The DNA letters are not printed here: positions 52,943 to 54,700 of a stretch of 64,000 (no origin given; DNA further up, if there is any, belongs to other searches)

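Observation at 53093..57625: Three tandem non-pyrrolysine MttB-superfamily methyltransferase paralogs with no cognate corrinoid protein or methyl-THF transferase nearby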

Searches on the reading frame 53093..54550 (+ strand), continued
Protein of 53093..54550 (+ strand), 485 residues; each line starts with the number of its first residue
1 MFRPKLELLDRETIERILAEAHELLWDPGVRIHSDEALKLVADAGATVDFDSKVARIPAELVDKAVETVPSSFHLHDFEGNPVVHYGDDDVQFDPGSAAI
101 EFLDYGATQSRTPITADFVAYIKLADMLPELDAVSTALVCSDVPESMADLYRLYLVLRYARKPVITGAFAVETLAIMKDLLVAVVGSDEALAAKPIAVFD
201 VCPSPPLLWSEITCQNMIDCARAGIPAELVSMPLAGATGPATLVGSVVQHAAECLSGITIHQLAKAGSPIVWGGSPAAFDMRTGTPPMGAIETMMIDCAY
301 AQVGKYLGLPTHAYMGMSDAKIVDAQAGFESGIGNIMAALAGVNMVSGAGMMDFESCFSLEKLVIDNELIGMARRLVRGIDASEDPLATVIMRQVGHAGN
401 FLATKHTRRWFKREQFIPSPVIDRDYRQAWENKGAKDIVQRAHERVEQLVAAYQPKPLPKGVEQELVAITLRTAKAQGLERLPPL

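Call 78: search_solved_structures(query=window:53093-54550:+, show_alignments=5)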
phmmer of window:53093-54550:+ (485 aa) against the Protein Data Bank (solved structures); distinct sequences matched with E-value up to 0.001: 5.
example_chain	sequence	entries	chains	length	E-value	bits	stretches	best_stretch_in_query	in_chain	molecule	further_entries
7xcl_A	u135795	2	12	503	3.8e-70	240.1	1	7-476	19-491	Trimethylamine methyltransferase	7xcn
7xcm_A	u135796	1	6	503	4.2e-70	239.9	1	7-476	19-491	Trimethylamine methyltransferase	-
9yce_A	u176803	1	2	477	9.5e-62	212.4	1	4-478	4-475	Glycine betaine methyltransferase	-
2qne_A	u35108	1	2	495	1.1e-61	212.2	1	3-478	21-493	Putative methyltransferase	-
4yyc_A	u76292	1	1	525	2.3e-45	158.4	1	6-466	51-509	Putative trimethylamine methyltransferase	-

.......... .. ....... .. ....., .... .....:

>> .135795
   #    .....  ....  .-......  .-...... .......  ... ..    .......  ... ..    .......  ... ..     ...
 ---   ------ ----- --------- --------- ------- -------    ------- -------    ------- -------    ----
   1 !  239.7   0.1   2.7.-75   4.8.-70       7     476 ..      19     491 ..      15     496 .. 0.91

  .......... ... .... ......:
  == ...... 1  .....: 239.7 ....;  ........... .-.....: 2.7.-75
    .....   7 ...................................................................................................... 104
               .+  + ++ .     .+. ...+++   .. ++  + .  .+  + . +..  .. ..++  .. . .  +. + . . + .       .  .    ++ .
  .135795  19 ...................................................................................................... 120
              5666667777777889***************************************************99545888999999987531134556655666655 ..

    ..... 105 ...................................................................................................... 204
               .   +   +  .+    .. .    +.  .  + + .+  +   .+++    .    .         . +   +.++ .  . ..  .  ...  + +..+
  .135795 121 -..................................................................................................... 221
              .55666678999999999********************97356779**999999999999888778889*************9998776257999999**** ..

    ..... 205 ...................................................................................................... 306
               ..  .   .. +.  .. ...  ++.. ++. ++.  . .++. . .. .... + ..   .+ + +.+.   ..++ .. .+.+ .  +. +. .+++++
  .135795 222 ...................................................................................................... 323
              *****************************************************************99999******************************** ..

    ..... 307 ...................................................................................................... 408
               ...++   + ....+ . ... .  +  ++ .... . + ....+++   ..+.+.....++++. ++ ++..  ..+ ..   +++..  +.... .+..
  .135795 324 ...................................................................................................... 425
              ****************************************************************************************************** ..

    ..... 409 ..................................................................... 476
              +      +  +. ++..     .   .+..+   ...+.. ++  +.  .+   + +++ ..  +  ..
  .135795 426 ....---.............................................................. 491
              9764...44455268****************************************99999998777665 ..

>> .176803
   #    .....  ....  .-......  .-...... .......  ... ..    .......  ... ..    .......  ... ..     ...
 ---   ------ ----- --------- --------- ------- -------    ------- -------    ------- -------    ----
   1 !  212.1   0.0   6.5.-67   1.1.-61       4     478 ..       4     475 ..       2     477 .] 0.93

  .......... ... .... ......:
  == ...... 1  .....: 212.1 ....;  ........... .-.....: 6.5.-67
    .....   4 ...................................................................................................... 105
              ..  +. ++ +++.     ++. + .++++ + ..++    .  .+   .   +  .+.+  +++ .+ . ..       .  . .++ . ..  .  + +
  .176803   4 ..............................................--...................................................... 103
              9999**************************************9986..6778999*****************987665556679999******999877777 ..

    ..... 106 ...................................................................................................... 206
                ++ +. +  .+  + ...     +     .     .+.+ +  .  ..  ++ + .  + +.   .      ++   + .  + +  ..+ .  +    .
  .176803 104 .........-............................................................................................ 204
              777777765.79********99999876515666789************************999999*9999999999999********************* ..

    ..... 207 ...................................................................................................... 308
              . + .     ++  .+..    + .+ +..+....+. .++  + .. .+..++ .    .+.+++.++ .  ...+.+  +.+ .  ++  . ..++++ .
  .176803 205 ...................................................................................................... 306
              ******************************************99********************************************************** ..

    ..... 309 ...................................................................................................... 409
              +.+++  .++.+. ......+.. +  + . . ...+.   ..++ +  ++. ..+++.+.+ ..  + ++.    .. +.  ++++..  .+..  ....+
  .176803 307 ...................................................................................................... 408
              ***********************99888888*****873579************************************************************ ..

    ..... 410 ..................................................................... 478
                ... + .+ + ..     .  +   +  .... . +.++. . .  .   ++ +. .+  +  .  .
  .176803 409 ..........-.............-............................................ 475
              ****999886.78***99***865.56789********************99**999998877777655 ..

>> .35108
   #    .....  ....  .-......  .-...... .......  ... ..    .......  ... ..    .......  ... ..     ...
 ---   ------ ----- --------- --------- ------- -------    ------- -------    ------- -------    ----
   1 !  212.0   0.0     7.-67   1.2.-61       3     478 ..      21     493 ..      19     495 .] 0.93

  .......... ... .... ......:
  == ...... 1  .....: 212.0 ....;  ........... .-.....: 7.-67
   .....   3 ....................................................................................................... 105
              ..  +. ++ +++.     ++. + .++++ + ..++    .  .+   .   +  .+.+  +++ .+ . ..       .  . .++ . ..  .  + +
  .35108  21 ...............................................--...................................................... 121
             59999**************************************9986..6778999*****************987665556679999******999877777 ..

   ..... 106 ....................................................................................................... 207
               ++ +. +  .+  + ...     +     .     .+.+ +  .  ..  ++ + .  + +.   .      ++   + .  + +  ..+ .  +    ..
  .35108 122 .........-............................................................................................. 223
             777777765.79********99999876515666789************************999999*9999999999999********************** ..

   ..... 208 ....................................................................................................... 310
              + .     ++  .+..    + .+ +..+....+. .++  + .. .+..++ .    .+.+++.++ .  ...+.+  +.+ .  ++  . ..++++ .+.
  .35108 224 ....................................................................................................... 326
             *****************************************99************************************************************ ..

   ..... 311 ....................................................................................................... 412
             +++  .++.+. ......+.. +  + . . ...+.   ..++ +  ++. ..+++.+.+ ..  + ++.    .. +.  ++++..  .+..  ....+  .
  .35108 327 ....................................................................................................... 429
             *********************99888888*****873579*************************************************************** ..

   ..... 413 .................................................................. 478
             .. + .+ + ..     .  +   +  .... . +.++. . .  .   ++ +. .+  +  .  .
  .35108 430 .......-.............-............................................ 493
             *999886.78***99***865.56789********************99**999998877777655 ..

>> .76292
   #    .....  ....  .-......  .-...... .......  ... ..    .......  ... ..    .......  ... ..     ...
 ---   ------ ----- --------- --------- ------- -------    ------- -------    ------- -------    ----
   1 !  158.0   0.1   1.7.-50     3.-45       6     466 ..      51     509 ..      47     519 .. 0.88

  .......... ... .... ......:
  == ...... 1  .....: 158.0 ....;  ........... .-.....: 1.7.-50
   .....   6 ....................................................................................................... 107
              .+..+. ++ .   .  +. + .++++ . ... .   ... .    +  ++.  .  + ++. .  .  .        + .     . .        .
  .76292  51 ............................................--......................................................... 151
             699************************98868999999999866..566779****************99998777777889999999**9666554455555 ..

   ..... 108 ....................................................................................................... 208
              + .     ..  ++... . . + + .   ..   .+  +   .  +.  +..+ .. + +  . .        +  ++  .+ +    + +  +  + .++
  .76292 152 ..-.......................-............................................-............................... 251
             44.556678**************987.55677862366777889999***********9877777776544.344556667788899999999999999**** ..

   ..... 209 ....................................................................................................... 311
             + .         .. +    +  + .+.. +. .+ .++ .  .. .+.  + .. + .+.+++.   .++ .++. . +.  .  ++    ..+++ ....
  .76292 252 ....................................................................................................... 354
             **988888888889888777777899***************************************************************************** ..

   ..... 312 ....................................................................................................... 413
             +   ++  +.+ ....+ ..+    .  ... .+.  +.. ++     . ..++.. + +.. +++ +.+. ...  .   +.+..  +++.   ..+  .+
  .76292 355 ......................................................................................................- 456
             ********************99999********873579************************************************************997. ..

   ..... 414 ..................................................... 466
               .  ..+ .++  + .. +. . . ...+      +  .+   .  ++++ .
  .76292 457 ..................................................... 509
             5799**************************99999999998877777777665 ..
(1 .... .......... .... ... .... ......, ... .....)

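Call 93: predict_structure(alignment_id=A1)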
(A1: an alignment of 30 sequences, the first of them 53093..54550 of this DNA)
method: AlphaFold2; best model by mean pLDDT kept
length: 485 residues; sequences in the alignment: 30
mean_pLDDT: 81.8   pTM: 0.84
mean pLDDT of the five models: 81.8, 78.1, 77.2, 70.8, 68.2
residues with pLDDT >= 90: 239; 70-90: 134; 50-70: 62; < 50: 50
segments of 3 or more residues with pLDDT < 50: 236-240, 318-326, 388-399, 411-415, 426-435
pLDDT, mean of each block of 10 residues (from residue 1): 72 96 94 95 97 97 97 94 91 85 86 94 95 91 89 94 87 89 95 94 77 92 93 52 81 94 97 69 57 82 94 67 48 79 88 76 88 73 50 47 52 54 53 58 93 88 95 91 86
secondary structure, 60 per line:
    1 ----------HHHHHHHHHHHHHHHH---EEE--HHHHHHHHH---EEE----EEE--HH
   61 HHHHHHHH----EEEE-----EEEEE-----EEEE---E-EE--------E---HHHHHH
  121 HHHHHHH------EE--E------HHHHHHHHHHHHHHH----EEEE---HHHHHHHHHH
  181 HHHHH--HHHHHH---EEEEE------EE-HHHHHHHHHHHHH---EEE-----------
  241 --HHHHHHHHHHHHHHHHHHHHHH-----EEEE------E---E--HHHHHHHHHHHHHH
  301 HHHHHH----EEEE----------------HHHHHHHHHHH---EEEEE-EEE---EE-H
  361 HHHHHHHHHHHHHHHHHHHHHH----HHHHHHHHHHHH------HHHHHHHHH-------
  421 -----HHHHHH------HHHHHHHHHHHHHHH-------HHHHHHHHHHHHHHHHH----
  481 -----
elements in order: H11-26 E30-32 H35-43 E47-49 E54-56 H59-68 E73-76 E82-86 E92-95 H115-127 H145-159 E164-167 H171-185 H188-193 E197-201 H211-223 E227-229 H243-264 E270-273 H287-306 E311-314 H331-341 E345-349 E351-353 H360-382 H387-398 H405-413 H426-431 H438-452 H460-476

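Call 95: fold_search(model_id=the predicted structure, library=pdb)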
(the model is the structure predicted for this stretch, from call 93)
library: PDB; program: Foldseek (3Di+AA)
matches with E <= 10: 1340; with E <= 0.001: 30
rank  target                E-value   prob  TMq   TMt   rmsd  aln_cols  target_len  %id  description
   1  7xcl_A                7.5e-35  1.00  0.86  0.84   5.0       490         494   30  Crystal structure of trimethylamine methyltransferase MttB from Methanosarcina barkeri at 2.5 A resolution (released 2023-01-18)
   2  7xcm_C                1.0e-34  1.00  0.86  0.84   5.0       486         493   30  Crystal structure of sulfite MttB structure at 3.2 A resolution (released 2023-01-18)
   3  7xcn_A                1.5e-34  1.00  0.86  0.85   5.0       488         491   30  Crystal structure of the MttB-MttC complex at 2.7 A resolution (released 2023-01-18)
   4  9yce_B                3.2e-34  1.00  0.84  0.85   5.2       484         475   29  Active site of MtgB, a glycine betaine methyltransferase from the MttB superfamily (released 2026-03-11)
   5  7xcl_C                6.8e-34  1.00  0.85  0.84   5.0       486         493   30  Crystal structure of trimethylamine methyltransferase MttB from Methanosarcina barkeri at 2.5 A resolution (released 2023-01-18)
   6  9yce_A                1.1e-33  1.00  0.85  0.86   5.2       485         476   29  Active site of MtgB, a glycine betaine methyltransferase from the MttB superfamily (released 2026-03-11)
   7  7xcm_A                2.9e-33  1.00  0.86  0.84   5.0       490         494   31  Crystal structure of sulfite MttB structure at 3.2 A resolution (released 2023-01-18)
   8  2qne_A                4.5e-33  1.00  0.84  0.86   5.2       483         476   30  Crystal structure of putative methyltransferase (ZP_00558420.1) from Desulfitobacterium hafniense Y51 at 2.30 A resolu (released 2007-08-14)
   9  2qne_B                1.0e-32  1.00  0.84  0.86   5.2       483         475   30  Crystal structure of putative methyltransferase (ZP_00558420.1) from Desulfitobacterium hafniense Y51 at 2.30 A resolu (released 2007-08-14)
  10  4yyc                  8.1e-29  1.00  0.82  0.83   5.1       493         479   26  Crystal structure of trimethylamine methyltransferase from Sinorhizobium meliloti in complex with unknown ligand (released 2015-04-08)
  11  1nth                  3.8e-09  1.00  0.53  0.55  10.6       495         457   11  Crystal structure of the methanosarcina barkeri monomethylamine methyltransferase (MTMB) (released 2003-02-04)
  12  1l2q                  7.4e-09  1.00  0.53  0.55  10.6       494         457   11  Crystal Structure of the Methanosarcina barkeri Monomethylamine Methyltransferase (MtmB) (released 2002-06-05)
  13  1tv2                  9.5e-09  1.00  0.53  0.56  10.5       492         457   11  Crystal structure of the hydroxylamine MtmB complex (released 2004-10-19)
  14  3tr9_C                1.1e-04  1.00  0.38  0.62   6.4       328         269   12  Structure of a dihydropteroate synthase (folP) in complex with pteroic acid from Coxiella burnetii (released 2011-09-28)
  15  7kto_C                1.1e-04  1.00  0.28  0.40  15.6       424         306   10  Dihydrodipicolinate synthase (DHDPS) from C.jejuni, H56A mutant with pyruvate bound in the active site and R,R-bislysi (released 2021-12-01)
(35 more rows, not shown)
